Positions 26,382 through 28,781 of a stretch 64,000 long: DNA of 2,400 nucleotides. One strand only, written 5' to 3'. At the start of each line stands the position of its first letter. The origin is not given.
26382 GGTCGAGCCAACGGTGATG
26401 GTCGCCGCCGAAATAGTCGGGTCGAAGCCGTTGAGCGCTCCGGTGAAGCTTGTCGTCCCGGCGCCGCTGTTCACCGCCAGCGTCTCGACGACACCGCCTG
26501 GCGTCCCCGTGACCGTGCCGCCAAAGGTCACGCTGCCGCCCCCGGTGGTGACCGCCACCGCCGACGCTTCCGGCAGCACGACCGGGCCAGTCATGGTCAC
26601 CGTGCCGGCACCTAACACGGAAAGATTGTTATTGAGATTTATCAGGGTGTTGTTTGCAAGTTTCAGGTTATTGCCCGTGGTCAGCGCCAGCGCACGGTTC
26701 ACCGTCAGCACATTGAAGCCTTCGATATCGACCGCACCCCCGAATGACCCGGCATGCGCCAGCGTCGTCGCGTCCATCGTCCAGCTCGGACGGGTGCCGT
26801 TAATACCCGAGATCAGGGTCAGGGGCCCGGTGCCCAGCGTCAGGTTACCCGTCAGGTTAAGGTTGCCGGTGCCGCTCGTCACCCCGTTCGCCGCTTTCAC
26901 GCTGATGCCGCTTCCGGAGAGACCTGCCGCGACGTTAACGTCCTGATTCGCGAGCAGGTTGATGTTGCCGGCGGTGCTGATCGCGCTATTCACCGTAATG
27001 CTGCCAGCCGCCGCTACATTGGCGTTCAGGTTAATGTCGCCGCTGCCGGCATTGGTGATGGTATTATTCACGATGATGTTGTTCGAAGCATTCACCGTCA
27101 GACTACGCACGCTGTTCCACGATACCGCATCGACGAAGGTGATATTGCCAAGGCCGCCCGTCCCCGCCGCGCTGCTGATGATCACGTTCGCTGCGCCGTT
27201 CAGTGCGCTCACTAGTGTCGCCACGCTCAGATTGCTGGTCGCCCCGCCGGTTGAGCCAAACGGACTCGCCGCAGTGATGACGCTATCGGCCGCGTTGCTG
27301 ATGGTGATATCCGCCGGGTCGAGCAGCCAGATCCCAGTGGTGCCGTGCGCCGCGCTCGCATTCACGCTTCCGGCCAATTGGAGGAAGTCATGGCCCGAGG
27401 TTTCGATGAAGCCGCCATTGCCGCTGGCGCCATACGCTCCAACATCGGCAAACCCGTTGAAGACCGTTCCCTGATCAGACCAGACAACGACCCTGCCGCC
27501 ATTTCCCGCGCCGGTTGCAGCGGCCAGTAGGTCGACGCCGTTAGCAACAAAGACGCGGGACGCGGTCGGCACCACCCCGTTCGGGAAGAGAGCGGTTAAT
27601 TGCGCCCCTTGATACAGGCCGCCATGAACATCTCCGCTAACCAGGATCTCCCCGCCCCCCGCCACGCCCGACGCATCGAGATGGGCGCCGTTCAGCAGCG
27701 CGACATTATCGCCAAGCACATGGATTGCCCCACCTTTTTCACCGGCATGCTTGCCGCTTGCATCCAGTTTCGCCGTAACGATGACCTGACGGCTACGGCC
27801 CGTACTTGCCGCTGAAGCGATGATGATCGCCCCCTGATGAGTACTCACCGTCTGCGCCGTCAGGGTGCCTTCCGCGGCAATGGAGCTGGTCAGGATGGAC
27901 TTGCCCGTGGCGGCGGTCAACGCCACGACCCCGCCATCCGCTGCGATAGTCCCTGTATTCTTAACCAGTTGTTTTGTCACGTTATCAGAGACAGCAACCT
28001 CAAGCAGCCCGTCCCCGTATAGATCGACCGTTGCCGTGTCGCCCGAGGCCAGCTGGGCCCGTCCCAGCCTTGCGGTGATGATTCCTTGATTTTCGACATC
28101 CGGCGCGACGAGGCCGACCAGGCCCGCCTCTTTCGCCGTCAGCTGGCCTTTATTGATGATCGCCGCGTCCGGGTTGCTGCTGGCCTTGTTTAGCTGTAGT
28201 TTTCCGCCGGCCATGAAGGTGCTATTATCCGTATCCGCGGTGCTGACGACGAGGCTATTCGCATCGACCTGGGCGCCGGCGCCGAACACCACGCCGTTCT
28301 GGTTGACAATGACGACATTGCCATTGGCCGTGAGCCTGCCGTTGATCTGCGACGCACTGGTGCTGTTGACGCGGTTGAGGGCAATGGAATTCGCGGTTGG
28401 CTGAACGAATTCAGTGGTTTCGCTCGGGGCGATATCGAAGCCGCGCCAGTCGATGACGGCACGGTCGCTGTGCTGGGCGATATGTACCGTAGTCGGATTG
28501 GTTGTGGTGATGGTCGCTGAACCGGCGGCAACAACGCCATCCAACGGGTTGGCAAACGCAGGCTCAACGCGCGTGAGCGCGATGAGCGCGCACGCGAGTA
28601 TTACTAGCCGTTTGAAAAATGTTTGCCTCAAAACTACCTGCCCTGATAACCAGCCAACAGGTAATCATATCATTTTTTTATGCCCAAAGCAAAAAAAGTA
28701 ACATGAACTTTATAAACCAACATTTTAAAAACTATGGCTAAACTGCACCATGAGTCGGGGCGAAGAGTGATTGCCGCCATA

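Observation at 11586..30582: Two-partner secretion locus encoding a 5,681-aa repeat adhesin next to tRNA-Arg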

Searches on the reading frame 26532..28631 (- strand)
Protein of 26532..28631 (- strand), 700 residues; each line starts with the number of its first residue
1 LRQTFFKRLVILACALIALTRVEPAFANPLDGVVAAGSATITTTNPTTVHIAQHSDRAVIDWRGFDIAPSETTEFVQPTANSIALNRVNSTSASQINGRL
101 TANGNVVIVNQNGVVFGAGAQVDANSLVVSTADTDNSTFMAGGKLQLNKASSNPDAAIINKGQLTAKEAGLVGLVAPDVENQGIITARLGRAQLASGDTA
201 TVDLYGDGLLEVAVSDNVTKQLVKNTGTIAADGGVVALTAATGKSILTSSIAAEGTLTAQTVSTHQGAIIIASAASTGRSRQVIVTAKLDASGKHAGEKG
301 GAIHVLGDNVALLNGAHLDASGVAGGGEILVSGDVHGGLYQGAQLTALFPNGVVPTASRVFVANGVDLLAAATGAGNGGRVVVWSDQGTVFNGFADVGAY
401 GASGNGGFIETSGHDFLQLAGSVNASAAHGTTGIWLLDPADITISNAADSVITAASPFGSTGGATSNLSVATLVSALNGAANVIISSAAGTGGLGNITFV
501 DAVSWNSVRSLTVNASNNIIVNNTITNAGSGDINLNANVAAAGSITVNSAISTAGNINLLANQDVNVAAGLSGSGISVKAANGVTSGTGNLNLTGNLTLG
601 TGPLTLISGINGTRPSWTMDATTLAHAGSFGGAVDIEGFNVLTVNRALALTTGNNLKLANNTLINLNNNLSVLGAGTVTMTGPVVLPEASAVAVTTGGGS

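Call 7: search_protein_families(library=pfam, proteins=[window:26532-28631:-], max_evalue=0.01)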
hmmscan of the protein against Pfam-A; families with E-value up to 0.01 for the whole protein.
window:26532-28631:- (700 aa): 1 family
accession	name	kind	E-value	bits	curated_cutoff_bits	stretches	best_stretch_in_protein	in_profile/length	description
PF05860.19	TPS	-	8.2e-33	114.8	33.5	1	42-276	16-242/252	TPS secretion domain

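Call 11: search_protein_families(library=ncbifam, proteins=[window:26532-28631:-], max_evalue=0.01)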
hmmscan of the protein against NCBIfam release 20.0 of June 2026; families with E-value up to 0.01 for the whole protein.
window:26532-28631:- (700 aa): 1 family
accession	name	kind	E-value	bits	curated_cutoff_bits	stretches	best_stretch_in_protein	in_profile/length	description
TIGR01901.1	adhes_NPXG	domain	1.7e-22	79.1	29.1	1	60-134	2-78/79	filamentous hemagglutinin N-terminal domain-containing protein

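Call 15: find_homologous_proteins(query=window:26772-28631:-, max_evalue=1e-10)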
Query window:26772-28631:- (620 aa): 455 proteins with E <= 1e-10 among 8000 candidates; the best 120 are listed.
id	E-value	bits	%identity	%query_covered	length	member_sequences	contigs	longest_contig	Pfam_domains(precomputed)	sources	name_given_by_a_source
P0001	2.0e-172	593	54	93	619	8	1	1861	PF05860.20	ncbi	ncbi:MAG: filamentous hemagglutinin N-terminal domain-containing protein, partial [Alphaproteobacter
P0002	5.4e-151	522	58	73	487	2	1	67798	PF05860.20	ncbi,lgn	-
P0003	1.3e-145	505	54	86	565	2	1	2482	PF05860.20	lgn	-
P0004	4.3e-130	453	49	95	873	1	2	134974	PF05860.20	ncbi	-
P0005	2.4e-121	424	47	87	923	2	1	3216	PF05860.20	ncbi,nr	ncbi:MAG: filamentous hemagglutinin N-terminal domain-containing protein, partial [Alphaproteobacter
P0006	5.2e-121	423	47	96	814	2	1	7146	PF05860.20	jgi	jgi:filamentous hemagglutinin family protein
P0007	4.6e-118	414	48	90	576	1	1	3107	PF05860.20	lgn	-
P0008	1.0e-115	406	46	95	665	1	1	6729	PF05860.20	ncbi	ncbi:MAG: filamentous hemagglutinin N-terminal domain-containing protein, partial [Rickettsiales bac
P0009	2.2e-115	405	50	71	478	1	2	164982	PF05860.20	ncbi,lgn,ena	-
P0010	5.0e-115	404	50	77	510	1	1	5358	PF05860.20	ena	-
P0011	1.8e-114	402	49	90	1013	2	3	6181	PF05860.20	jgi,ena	jgi:filamentous hemagglutinin family protein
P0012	1.5e-113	399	48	84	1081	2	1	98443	PF05860.20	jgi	-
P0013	2.1e-110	388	47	88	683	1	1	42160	PF05860.20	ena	-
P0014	9.1e-109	383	48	77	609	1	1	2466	PF05860.20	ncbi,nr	ncbi:MAG: filamentous hemagglutinin N-terminal domain-containing protein, partial [Alphaproteobacter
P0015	9.6e-109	383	43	95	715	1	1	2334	PF05860.20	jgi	jgi:filamentous hemagglutinin family protein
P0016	1.8e-108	382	50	72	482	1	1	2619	PF05860.20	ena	-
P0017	2.0e-107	378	48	79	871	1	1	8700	PF05860.20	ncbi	ncbi:MAG: filamentous hemagglutinin N-terminal domain-containing protein, partial [Holosporaceae bac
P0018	3.1e-106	375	47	85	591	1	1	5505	PF05860.20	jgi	jgi:filamentous hemagglutinin family protein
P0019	3.7e-106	374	47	82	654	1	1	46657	PF05860.20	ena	-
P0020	7.1e-106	373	50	70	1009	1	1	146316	PF05860.20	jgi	jgi:filamentous hemagglutinin family protein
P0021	1.1e-105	373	45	84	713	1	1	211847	PF05860.20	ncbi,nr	ncbi:filamentous hemagglutinin N-terminal domain-containing protein [bacterium]|nr:filamentous hemag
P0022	8.8e-105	370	49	71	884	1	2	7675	PF05860.20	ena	-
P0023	2.4e-104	368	49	71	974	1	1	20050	PF05860.20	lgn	-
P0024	2.8e-104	368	44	84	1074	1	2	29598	PF21722.5,PF05860.20,PF18657.7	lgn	-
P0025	5.7e-104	367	42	95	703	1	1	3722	PF05860.20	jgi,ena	-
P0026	2.0e-103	365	47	74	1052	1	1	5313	PF05860.20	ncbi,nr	ncbi:MAG: filamentous hemagglutinin N-terminal domain-containing protein, partial [Alphaproteobacter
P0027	2.5e-103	365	42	90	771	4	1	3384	PF05860.20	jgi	jgi:filamentous hemagglutinin family protein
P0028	1.2e-102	363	45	96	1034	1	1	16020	PF05860.20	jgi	jgi:filamentous hemagglutinin family protein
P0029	3.1e-102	361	48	70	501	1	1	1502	PF05860.20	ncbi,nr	ncbi:MAG: filamentous hemagglutinin N-terminal domain-containing protein, partial [Alphaproteobacter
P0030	3.1e-102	361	49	71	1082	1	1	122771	PF05860.20,PF18676.7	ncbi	-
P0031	5.5e-102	361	48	72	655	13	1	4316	PF05860.20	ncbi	ncbi:MAG: filamentous hemagglutinin N-terminal domain-containing protein, partial [Alphaproteobacter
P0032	5.7e-102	360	43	92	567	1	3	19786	PF05860.20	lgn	-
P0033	1.0e-101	360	48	68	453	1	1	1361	PF05860.20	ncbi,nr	ncbi:MAG: filamentous hemagglutinin N-terminal domain-containing protein, partial [Alphaproteobacter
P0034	1.1e-99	353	48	70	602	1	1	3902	PF05860.20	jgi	jgi:filamentous hemagglutinin family protein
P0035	1.2e-99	353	43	90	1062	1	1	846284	PF05860.20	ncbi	-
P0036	7.7e-99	350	49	72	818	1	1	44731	PF05860.20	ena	-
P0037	9.3e-99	350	47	86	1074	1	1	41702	PF05860.20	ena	-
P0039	6.2e-98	347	56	49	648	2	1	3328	PF05860.20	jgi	jgi:filamentous hemagglutinin family protein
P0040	8.5e-97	343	46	72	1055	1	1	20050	PF05860.20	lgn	-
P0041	9.8e-97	343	47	71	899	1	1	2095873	PF05860.20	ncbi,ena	-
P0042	2.8e-96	342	45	72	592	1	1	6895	PF05860.20,PF13385.14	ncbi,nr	ncbi:MAG: filamentous hemagglutinin N-terminal domain-containing protein [Alphaproteobacteria bacter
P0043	4.8e-96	341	46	72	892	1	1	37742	PF05860.20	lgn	-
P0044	2.4e-95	339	46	71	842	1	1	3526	PF05860.20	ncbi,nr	ncbi:MAG TPA: hypothetical protein DHV85_01765, partial [Candidatus Accumulibacter sp.]|nr:hypotheti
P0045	3.6e-94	335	57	51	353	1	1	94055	PF05860.20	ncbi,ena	-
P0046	1.9e-93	332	46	72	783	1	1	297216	PF05860.20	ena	-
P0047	9.9e-92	327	49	70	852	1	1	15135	PF05860.20,PF13385.14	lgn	-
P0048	2.8e-91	325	42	96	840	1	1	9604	PF12951.14,PF05860.20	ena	-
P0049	3.5e-91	325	53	59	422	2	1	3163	PF05860.20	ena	-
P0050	6.8e-91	324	46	71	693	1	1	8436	PF05860.20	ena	-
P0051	4.4e-90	321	45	68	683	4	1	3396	PF05860.20,PF18888.6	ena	-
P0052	9.4e-90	320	40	93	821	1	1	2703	PF18886.7,PF05860.20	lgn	-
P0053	1.6e-89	319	44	68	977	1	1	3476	PF05860.20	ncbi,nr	ncbi:MAG: filamentous hemagglutinin N-terminal domain-containing protein, partial [Negativicutes bac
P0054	1.6e-89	319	52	54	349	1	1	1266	PF05860.20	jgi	jgi:filamentous hemagglutinin family protein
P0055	2.6e-89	319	41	80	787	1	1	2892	PF18886.7,PF05860.20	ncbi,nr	ncbi:MAG: filamentous hemagglutinin N-terminal domain-containing protein, partial [Alphaproteobacter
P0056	2.0e-88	316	46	63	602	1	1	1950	PF05860.20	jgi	jgi:filamentous hemagglutinin family protein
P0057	4.8e-88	315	57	50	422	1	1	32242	PF05860.20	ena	-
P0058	3.2e-87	312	43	79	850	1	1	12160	PF05860.20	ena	-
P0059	3.2e-87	312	44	73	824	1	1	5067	PF05860.20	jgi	jgi:filamentous hemagglutinin family protein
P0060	6.1e-87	311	47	75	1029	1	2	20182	PF05860.20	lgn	-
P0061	6.1e-87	311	43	71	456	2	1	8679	PF05860.20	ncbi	ncbi:MAG: filamentous hemagglutinin family protein, partial [Alphaproteobacteria bacterium]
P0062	1.2e-86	310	41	93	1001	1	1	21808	PF05860.20,PF18676.7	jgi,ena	-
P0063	1.6e-86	309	41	89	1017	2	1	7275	PF05860.20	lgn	-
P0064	2.4e-86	309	39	88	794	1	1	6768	PF05860.20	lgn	-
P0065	4.4e-86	308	42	87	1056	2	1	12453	PF05860.20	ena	-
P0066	6.4e-86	308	48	64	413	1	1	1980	PF05860.20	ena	-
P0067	1.2e-85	307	43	69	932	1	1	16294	PF05860.20,PF13385.14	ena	-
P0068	1.4e-85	306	41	85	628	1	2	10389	PF05860.20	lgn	-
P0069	6.7e-85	304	43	67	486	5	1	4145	PF05860.20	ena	-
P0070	1.1e-84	303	41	84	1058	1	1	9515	PF05860.20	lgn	-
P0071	1.1e-84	303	41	79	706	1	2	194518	PF05860.20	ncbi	ncbi:MAG: filamentous hemagglutinin N-terminal domain-containing protein [Alphaproteobacteria bacter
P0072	7.0e-84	301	49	43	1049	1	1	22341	PF05860.20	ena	-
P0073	1.1e-83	300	44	71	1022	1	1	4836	PF05860.20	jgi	jgi:filamentous hemagglutinin family protein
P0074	2.5e-83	299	42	73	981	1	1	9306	PF05860.20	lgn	-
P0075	2.6e-83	299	46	72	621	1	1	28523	PF12951.14,PF05860.20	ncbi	-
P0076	3.1e-83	299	40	87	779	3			PF05860.20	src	-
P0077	3.3e-83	299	45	66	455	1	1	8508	PF05860.20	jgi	jgi:filamentous hemagglutinin family protein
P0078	1.4e-82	296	41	85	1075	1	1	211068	PF05860.20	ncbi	-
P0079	2.4e-82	296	41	75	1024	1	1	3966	PF05860.20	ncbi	-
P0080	3.0e-82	295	35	92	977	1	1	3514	PF05860.20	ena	-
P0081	7.5e-82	294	37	94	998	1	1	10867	PF05860.20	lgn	-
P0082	1.9e-81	293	39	98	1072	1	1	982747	PF05860.20,PF18676.7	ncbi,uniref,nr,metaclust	ncbi:two-partner secretion domain-containing protein [Desulfotignum phosphitoxidans]|uniref:Heme/hem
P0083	5.8e-81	291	40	83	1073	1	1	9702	PF05860.20,PF26363.2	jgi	jgi:filamentous hemagglutinin family protein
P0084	2.5e-80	289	40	84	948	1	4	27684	PF05860.20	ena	-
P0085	8.5e-80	287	43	69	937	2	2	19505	PF05860.20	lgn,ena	-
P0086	1.4e-79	287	54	49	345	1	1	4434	PF05860.20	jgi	jgi:filamentous hemagglutinin family protein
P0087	1.8e-79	286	38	89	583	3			PF05860.20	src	-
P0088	4.6e-79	285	43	72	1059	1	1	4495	PF05860.20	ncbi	-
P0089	9.9e-79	284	39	74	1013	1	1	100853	PF12951.14,PF05860.20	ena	-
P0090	3.6e-78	282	38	99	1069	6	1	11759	PF13018.12,PF05860.20,PF18676.7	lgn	-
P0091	5.1e-78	281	39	88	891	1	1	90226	PF05342.20,PF05860.20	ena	-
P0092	8.0e-78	281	39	81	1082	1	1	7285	PF05860.20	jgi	-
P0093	2.6e-77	279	38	98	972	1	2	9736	PF13018.12,PF05860.20,PF18676.7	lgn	-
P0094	2.7e-77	279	40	94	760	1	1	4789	PF05860.20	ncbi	-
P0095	3.7e-77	279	39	94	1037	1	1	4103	PF13018.12,PF05860.20,PF18657.7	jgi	jgi:filamentous hemagglutinin family protein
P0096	5.5e-77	278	37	95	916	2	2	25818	PF13018.12,PF05860.20,PF18657.7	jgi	jgi:filamentous hemagglutinin family protein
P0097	1.8e-76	276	40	81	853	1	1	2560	PF05860.20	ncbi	ncbi:MAG: filamentous hemagglutinin N-terminal domain-containing protein, partial [Gammaproteobacter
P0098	4.3e-76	275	39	89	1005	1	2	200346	PF12951.14,PF05860.20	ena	-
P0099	1.7e-75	273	41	71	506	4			PF05860.20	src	-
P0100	2.3e-75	273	40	83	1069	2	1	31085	PF05860.20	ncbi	ncbi:MAG: filamentous hemagglutinin N-terminal domain-containing protein [Rhizobiaceae bacterium]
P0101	2.4e-75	273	42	74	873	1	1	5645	PF18886.7,PF05860.20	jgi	jgi:filamentous hemagglutinin family protein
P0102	2.5e-75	273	39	83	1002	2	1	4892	PF05860.20,PF07581.18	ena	-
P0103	4.0e-75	272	37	97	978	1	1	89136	PF13018.12,PF05860.20,PF18676.7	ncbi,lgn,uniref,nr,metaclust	ncbi:filamentous hemagglutinin N-terminal domain-containing protein [Halomonas daqiaonensis]|uniref:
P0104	5.6e-75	271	40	77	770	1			PF05860.20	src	-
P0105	7.4e-75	271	39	95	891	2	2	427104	PF05860.20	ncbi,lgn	ncbi:MAG: filamentous hemagglutinin N-terminal domain-containing protein [Pseudomonadota bacterium]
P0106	7.9e-75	271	41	74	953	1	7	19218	PF05860.20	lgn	-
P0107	1.3e-74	270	38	95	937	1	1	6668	PF05860.20,PF18676.7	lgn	-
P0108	1.5e-74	270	50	53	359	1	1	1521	PF05860.20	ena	-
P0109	2.0e-74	270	42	68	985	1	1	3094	PF05860.20,PF03602.22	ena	-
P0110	2.2e-74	269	37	96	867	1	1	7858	PF05860.20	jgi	jgi:filamentous hemagglutinin family protein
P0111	2.3e-74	269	38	90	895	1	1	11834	PF13018.12,PF05860.20,PF18657.7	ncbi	-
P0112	2.9e-74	269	38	86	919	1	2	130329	PF05860.20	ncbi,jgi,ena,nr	ncbi:MAG: filamentous hemagglutinin N-terminal domain-containing protein [Sulfuritalea sp.]|jgi:fila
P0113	4.1e-74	269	38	96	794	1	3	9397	PF05860.20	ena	-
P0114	4.2e-74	268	37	95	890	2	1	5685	PF05860.20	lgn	-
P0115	4.3e-74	268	39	86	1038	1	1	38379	PF05860.20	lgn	-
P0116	4.4e-74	268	39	86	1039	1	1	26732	PF05860.20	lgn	-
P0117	6.5e-74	268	41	71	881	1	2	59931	PF05860.20,PF18657.7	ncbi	-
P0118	6.7e-74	268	38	86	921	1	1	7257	PF13018.12,PF05860.20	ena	-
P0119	7.0e-74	268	38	93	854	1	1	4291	PF05860.20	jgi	jgi:filamentous hemagglutinin family protein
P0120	1.4e-73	267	40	68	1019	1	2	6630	PF05860.20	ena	-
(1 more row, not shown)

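Call 19: find_related_loci(query=A1, collection=genome_contigs, flank=10000)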
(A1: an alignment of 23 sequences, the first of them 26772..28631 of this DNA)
Query A1 (620 aa) in genome_contigs; peptide patterns used: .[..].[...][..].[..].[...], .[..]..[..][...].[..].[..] (x = any residue, [..] = any of these).
600 stretches matched a pattern (row limit reached: there are more); 592 encode a relative of the query (tblastn E <= 1e-3); the best 80 are kept; 80 distinct loci.
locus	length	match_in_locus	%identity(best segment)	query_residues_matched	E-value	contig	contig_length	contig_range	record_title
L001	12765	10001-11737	48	6-569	6e-133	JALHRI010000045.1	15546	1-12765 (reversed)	MAG: Alphaproteobacteria bacterium isolate maxbin.121_sub c_000000014876, whole genome shotgun sequence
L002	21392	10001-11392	48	2-451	1e-124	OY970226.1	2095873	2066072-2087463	MAG: uncultured Alphaproteobacteria bacterium isolate MFD09212.bin.1.28 genome assembly, chromosome: 1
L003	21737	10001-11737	45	12-593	3e-123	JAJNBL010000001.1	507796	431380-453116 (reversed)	MAG: Rickettsiales bacterium isolate C_No_T20_B_bin.125 scaffold_14, whole genome shotgun sequence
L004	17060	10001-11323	50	2-446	7e-121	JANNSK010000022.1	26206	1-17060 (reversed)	MAG: Alphaproteobacteria bacterium isolate SOY_31_metabat_223 SOY_31_k141_1515954, whole genome shotgun sequence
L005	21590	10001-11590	43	6-556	4e-110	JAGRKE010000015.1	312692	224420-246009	MAG: Alphaproteobacteria bacterium isolate HKST-UBA31 k127_2432255, whole genome shotgun sequence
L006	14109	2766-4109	46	8-460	1e-107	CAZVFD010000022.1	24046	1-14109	MAG TPA_asm: uncultured Candidatus Midichloriaceae bacterium isolate SRP219642_co5_551 genome assembly, contig: NODE_289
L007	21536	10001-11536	42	25-504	3e-103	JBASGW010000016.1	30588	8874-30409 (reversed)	MAG: Rickettsiales bacterium isolate MFD12111_ilm_asm_bin4 k127_94379, whole genome shotgun sequence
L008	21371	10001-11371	44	19-454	2e-96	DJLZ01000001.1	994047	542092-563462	MAG TPA_asm: Proteobacteria bacterium UBA6503 UBA6503_contig_9, whole genome shotgun sequence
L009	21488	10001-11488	43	5-454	1e-95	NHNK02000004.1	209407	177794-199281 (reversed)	Marinomonas agarivorans strain QM202 Qm202_contig_4, whole genome shotgun sequence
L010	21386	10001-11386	41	1-452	3e-95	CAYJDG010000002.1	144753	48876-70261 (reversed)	MAG TPA_asm: uncultured Pseudobdellovibrionaceae bacterium isolate ERP123247_co1_84 genome assembly, contig: NODE_48_len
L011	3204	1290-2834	40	22-526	1e-92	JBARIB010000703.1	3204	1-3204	MAG: Stellaceae bacterium isolate MFD06455_ilm_asm_bin7 k127_221316, whole genome shotgun sequence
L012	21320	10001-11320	40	2-450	2e-90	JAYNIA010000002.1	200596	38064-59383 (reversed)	MAG: Nitrospinota bacterium isolate 139544_COM_vamb_bins.tsv.103 NODE_18_length_200596_cov_10.291167, whole genome shotg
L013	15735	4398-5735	40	2-447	1e-89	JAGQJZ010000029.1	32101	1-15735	MAG: Nitrospina sp. isolate HKST-UBA01 NODE_30_length_32101_cov_4.551805, whole genome shotgun sequence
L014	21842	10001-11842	39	26-615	8e-89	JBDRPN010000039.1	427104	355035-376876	MAG: Pseudomonadota bacterium isolate MEGAHIT-group-2.120 k141_1323377, whole genome shotgun sequence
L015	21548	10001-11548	40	27-531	9e-87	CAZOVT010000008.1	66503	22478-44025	MAG TPA_asm: uncultured Coxiellaceae bacterium isolate SRP344714_co1_408 genome assembly, contig: NODE_936_length_66503_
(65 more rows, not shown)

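Call 27: search_solved_structures(query=window:26532-28631:-, max_evalue=0.01)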
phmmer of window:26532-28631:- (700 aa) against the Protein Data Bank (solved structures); distinct sequences matched with E-value up to 0.01: 5.
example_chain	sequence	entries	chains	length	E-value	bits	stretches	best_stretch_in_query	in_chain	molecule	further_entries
8vba_A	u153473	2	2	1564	8e-59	203.1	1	22-682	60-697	EtpA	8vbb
8cpk_A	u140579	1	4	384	3e-52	181.4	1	27-428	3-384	EtpA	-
2odl_A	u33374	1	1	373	4.5e-33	118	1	34-417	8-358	Adhesin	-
4i84_A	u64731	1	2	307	4e-29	104.9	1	33-273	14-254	Heme/hemopexin-binding protein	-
4rm6_A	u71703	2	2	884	7.3e-28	100.8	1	32-273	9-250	Heme/hemopexin-binding protein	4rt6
